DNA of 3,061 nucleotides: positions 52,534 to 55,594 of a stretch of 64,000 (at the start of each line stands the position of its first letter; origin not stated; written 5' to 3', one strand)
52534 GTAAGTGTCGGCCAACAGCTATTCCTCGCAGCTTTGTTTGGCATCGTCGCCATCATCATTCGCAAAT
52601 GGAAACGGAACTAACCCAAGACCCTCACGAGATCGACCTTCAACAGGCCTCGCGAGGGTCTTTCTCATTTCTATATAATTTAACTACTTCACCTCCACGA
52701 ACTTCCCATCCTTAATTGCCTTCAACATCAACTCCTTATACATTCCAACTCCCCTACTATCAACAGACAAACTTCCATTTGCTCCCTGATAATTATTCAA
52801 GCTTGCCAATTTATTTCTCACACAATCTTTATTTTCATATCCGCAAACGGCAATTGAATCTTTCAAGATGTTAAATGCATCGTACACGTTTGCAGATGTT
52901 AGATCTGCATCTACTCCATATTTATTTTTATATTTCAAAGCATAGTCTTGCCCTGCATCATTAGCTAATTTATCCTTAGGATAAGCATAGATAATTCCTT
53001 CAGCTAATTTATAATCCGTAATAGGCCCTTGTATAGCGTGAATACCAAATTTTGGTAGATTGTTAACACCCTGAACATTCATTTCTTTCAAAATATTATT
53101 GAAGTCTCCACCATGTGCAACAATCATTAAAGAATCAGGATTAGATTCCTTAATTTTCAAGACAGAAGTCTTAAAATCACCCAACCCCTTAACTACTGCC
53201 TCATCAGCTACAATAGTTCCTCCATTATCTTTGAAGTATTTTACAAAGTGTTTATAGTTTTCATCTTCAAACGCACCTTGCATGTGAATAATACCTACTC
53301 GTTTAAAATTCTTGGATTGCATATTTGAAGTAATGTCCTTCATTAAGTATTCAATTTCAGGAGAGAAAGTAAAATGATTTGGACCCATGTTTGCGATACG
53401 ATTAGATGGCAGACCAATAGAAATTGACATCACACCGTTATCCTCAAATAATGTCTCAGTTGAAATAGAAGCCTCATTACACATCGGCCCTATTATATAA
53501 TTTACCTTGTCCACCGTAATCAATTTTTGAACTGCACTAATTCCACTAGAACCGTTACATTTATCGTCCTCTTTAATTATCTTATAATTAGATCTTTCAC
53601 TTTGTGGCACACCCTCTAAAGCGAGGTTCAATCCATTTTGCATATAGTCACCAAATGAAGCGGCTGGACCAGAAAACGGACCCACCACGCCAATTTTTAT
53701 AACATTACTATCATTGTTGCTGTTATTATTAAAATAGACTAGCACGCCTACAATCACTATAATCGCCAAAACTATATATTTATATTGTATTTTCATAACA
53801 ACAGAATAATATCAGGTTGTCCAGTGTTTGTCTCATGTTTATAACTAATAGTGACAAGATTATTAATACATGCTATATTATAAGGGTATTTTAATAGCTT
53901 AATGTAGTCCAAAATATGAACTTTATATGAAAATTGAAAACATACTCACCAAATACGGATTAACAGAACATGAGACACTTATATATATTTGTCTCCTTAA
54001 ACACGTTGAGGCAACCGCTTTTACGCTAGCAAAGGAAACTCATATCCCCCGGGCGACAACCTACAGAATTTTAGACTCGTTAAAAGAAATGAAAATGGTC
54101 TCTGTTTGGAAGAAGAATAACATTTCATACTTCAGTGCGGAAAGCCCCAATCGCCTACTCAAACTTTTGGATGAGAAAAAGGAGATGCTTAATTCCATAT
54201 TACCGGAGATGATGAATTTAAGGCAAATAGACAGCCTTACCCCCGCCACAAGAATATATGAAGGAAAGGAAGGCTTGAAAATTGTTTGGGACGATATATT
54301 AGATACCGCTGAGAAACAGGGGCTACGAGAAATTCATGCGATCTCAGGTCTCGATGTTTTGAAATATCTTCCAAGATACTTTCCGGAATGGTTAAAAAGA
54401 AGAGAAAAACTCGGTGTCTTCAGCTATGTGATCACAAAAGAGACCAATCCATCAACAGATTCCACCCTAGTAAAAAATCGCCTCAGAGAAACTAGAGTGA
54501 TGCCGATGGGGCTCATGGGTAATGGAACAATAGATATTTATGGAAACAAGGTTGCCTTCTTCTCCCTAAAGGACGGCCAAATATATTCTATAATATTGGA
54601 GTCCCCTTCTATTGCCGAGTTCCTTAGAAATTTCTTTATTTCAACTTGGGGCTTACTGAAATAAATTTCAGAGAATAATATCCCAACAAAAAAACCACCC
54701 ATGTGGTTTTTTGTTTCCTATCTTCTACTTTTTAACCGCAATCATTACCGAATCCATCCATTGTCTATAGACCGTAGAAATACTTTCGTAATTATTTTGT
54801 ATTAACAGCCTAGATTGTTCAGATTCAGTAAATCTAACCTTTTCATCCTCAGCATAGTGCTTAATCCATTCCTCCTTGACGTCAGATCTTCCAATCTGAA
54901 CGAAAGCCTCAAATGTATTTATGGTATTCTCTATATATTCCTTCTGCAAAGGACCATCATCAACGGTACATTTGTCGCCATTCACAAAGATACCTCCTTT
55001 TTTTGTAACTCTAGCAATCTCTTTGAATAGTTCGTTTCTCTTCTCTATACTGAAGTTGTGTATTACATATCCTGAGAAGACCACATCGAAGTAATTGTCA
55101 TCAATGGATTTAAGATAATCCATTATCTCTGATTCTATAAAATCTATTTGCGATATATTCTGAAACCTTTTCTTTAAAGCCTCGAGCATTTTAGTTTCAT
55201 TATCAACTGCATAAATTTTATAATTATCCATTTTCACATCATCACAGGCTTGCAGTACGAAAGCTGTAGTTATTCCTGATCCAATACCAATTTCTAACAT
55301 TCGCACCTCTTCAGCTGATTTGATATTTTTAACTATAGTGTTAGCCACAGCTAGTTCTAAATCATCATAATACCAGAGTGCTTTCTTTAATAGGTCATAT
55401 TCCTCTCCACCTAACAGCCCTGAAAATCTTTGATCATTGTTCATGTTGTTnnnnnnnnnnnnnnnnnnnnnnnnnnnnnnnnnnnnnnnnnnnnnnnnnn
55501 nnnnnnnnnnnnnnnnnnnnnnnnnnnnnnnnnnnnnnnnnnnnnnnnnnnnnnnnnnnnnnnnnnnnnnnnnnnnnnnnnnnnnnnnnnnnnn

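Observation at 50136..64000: Four TrmB-like regulators and three orphan membrane-anchored solute-binding proteins in 14 kb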

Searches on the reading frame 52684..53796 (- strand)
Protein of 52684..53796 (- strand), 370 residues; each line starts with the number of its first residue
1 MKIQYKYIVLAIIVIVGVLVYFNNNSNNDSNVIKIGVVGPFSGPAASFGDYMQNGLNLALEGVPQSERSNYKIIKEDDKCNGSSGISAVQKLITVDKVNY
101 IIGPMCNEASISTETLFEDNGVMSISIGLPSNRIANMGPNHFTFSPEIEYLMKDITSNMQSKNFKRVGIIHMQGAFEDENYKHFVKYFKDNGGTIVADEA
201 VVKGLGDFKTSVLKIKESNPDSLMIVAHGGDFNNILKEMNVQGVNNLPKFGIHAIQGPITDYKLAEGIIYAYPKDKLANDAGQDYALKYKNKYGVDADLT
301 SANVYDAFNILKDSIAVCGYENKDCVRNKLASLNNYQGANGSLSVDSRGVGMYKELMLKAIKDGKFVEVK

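Call 4: search_protein_families(library=pfam, proteins=[window:52684-53796:-], max_evalue=0.01)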
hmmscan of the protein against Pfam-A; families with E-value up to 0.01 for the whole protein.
window:52684-53796:- (370 aa): 3 families
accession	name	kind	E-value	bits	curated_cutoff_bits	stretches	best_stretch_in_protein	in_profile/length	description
PF13458.12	Peripla_BP_6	-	3.1e-40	139.3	31.7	1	33-345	2-322/343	Periplasmic binding protein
PF01094.35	ANF_receptor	-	1.1e-12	48.1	25.4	1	71-245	27-203/353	Receptor family ligand binding region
PF13433.12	Peripla_BP_5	-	5.9e-07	29.4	27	1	145-366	122-342/363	Periplasmic binding protein domain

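Call 44: search_protein_families(library=ncbifam, proteins=[window:52684-53796:-], max_evalue=0.001)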
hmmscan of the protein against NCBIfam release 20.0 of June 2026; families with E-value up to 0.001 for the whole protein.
window:52684-53796:- (370 aa): 3 families
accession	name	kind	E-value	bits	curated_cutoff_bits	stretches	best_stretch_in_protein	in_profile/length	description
NF011933.0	PRK15404.1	subfamily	5.4e-20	71.8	477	1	22-349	16-348/370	high-affinity branched-chain amino acid ABC transporter substrate-binding protein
TIGR03407.1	urea_ABC_UrtA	exception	7.4e-06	25.1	492.75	1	71-369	42-348/361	urea ABC transporter substrate-binding protein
TIGR03669.1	urea_ABC_arch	equivalog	0.00019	20.6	494.8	1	188-364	157-339/375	urea ABC transporter substrate-binding protein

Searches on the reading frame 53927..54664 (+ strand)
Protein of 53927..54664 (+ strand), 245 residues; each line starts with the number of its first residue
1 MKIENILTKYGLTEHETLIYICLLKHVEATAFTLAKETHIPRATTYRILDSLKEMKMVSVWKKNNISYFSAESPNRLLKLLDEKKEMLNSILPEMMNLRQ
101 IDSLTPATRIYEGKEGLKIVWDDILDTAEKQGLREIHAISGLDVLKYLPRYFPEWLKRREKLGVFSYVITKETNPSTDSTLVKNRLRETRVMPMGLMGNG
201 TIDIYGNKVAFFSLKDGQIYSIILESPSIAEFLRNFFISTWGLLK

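Call 4: search_protein_families(library=pfam, proteins=[window:53927-54664:+], max_evalue=0.01)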
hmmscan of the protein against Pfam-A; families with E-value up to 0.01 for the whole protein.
window:53927-54664:+ (245 aa): 2 families
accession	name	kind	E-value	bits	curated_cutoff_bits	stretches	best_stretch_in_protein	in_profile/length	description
PF01978.25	TrmB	-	5.9e-13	48.9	25.6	1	7-68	1-62/68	Sugar-specific transcriptional regulator TrmB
PF09339.16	HTH_IclR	-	1.3e-05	25.3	22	1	26-58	15-48/52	IclR helix-turn-helix domain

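Call 44: search_protein_families(library=ncbifam, proteins=[window:53927-54664:+], max_evalue=0.001)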
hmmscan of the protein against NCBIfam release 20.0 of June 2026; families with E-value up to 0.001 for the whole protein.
window:53927-54664:+ (245 aa): 4 families
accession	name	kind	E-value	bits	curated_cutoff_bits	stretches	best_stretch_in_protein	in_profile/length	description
NF047390.1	TransRegTrmBL1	equivalog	9.1e-08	31.4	650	1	4-78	7-80/341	HTH-type sugar sensing transcriptional regulator TrmBL1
NF047392.1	TransRegTrmBHalo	equivalog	9e-06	24.9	500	1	2-66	8-72/349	HTH-type sugar sensing transcriptional regulator TrmB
NF040851.1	tran_reg_TrmB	equivalog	1.8e-05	24.1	600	1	2-107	6-110/338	HTH-type sugar-sensing transcriptional regulator TrmB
NF053606.1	Sta1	subfamily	0.00027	21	80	1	8-65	14-71/100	Sta1 family transcriptional regulator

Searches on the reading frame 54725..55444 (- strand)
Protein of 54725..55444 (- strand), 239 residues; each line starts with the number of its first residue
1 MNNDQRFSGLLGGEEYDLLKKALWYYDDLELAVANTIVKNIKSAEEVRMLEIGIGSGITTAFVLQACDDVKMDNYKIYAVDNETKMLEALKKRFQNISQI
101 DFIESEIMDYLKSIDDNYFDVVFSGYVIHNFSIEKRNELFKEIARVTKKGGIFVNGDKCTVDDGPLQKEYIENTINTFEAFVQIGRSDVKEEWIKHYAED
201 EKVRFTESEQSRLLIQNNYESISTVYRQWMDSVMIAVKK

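Call 4: search_protein_families(library=pfam, proteins=[window:54725-55444:-], max_evalue=0.01)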
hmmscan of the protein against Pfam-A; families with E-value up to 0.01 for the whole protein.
window:54725-55444:- (239 aa): 13 families
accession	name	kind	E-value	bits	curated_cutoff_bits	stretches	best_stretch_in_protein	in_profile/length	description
PF08241.18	Methyltransf_11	-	1.5e-17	64.5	21.2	1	50-154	1-94/95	Methyltransferase domain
PF13649.12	Methyltransf_25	-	1.6e-15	58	27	1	50-151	2-97/97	Methyltransferase domain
PF13847.12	Methyltransf_31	-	1.2e-10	41.7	27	1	46-165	4-119/145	Methyltransferase domain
PF08242.18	Methyltransf_12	-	3.2e-10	41.1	30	1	50-153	1-98/98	Methyltransferase domain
PF01209.24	Ubie_methyltran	-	1.2e-08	35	20.1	1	39-170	41-166/233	ubiE/COQ5 methyltransferase family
PF01739.24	CheR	-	6e-08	32.8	27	2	26-110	12-101/195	CheR methyltransferase, SAM binding domain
PF10017.15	Methyltransf_33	-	8.1e-08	32.1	23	1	25-170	40-190/304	Histidine-specific methyltransferase, SAM-dependent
PF13578.12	Methyltransf_24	-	4.6e-07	31.1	26.3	1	50-154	1-101/105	Methyltransferase domain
PF00398.26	RrnaAD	-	0.00011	21.9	24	1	33-110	18-88/263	Ribosomal RNA adenine dimethylase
PF20922.3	Anamorsin_N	-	0.0016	18.6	27.1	1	85-154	15-86/163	Anamorsin, N-terminal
PF03848.20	TehB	-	0.0019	18.1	20.4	1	24-152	8-129/193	Tellurite resistance protein TehB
PF06080.18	DUF938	-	0.0041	17.4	27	1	38-154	19-136/202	Protein of unknown function (DUF938)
PF02353.26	CMAS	-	0.0041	16.9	27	1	38-162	55-171/273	Mycolic acid cyclopropane synthetase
